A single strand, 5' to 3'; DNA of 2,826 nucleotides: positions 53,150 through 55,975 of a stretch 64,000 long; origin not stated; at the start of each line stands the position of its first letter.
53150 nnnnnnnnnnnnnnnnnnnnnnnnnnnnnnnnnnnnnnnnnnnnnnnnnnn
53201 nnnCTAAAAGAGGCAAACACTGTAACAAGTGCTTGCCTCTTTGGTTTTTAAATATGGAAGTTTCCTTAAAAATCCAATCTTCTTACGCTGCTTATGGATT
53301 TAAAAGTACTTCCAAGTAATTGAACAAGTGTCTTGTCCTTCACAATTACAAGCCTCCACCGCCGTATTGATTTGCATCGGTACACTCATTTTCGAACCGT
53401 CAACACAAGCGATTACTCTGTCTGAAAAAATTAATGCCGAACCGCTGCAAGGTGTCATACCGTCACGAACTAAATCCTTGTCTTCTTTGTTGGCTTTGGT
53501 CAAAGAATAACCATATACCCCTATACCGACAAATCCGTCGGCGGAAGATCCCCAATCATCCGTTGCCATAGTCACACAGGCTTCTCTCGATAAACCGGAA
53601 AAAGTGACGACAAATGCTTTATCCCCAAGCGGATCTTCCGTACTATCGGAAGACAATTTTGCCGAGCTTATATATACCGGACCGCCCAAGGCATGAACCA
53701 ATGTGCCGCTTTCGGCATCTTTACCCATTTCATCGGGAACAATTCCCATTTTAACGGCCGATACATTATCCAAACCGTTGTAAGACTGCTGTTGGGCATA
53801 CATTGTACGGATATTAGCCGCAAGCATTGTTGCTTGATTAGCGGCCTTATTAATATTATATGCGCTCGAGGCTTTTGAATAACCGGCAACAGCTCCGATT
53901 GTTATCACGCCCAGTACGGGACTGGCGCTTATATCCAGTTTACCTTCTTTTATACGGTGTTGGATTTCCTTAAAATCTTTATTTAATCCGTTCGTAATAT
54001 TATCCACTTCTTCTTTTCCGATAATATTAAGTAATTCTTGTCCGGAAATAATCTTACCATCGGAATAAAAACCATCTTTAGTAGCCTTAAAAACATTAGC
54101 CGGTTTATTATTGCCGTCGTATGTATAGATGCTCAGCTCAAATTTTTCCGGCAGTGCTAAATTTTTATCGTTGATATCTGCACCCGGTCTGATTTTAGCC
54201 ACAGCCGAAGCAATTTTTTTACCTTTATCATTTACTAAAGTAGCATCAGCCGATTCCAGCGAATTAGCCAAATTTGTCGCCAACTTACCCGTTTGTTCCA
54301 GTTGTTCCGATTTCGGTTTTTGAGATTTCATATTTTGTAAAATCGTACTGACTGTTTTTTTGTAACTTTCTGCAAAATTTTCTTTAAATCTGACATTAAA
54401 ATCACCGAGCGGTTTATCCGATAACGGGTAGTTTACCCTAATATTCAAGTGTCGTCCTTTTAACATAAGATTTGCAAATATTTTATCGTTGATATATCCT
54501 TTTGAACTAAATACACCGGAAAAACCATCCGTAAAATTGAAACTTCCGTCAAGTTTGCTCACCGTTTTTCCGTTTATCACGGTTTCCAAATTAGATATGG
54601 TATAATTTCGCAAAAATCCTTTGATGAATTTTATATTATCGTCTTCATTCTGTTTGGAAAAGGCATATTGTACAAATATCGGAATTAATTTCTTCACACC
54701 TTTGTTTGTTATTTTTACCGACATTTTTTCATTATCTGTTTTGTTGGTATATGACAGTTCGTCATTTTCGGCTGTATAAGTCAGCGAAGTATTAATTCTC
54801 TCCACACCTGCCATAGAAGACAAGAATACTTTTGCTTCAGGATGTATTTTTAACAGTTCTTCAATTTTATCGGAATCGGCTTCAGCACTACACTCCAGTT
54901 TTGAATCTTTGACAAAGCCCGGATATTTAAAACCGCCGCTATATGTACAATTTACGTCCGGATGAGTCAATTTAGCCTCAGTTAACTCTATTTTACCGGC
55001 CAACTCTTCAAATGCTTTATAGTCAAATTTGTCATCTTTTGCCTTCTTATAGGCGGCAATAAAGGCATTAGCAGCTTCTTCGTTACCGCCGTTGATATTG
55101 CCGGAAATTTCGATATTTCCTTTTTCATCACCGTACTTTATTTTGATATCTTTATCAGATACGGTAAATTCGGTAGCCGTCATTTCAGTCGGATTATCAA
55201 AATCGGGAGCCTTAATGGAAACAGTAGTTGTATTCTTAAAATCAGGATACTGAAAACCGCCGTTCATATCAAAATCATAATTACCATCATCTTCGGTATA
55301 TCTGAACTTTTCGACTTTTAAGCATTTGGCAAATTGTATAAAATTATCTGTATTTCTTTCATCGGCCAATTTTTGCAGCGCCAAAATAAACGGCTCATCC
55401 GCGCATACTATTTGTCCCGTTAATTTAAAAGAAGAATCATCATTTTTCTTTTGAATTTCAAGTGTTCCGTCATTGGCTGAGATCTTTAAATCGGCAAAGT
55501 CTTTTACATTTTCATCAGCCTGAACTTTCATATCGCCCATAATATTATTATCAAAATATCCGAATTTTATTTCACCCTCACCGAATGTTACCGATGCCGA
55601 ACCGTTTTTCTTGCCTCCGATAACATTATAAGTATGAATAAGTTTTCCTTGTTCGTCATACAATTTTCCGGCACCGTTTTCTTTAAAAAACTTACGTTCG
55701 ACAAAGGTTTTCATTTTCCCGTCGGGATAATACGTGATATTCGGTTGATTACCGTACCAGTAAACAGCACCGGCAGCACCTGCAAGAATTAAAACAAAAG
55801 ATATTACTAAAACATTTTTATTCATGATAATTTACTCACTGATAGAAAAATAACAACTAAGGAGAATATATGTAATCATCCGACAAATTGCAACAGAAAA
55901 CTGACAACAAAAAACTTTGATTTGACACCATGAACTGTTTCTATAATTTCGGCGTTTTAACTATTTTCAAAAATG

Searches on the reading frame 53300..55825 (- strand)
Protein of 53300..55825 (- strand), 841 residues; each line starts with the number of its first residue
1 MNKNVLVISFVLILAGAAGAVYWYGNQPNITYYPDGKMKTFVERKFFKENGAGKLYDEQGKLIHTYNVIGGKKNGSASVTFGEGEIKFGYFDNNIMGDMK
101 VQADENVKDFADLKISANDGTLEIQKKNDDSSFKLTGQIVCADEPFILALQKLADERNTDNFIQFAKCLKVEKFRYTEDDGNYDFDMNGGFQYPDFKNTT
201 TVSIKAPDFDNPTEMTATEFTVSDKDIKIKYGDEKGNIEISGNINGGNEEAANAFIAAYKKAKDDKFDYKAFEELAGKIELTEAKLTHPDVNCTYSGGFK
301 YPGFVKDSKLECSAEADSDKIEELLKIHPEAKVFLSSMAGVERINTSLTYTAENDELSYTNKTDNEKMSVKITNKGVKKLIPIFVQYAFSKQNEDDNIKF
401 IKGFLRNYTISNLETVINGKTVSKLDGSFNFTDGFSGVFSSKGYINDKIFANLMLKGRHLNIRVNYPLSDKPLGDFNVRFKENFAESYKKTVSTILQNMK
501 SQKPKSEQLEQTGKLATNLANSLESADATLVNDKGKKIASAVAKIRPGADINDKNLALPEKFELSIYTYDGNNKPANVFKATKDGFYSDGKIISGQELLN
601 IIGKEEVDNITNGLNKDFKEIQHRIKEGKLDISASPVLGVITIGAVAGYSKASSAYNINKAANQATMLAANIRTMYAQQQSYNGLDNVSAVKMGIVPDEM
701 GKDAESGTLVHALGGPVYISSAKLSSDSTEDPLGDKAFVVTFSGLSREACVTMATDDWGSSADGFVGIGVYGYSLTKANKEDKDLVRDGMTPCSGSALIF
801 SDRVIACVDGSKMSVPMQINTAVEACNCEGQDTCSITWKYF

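Call 5: search_protein_families(library=pfam, proteins=[window:53300-55825:-], max_evalue=0.01)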
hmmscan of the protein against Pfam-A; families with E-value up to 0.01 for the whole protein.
window:53300-55825:- (841 aa): 2 families
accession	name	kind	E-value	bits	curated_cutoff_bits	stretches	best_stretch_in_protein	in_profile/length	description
PF05307.16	Bundlin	-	2e-10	41.5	22.3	1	652-772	3-113/151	Bundlin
PF08805.16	PilS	-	1.8e-09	38.2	22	1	656-756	2-93/138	PilS N terminal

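Call 65: search_protein_families(library=ncbifam, proteins=[window:53300-55825:-], max_evalue=0.01)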
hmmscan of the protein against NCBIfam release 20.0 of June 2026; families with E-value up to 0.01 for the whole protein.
window:53300-55825:- (841 aa): 0 families
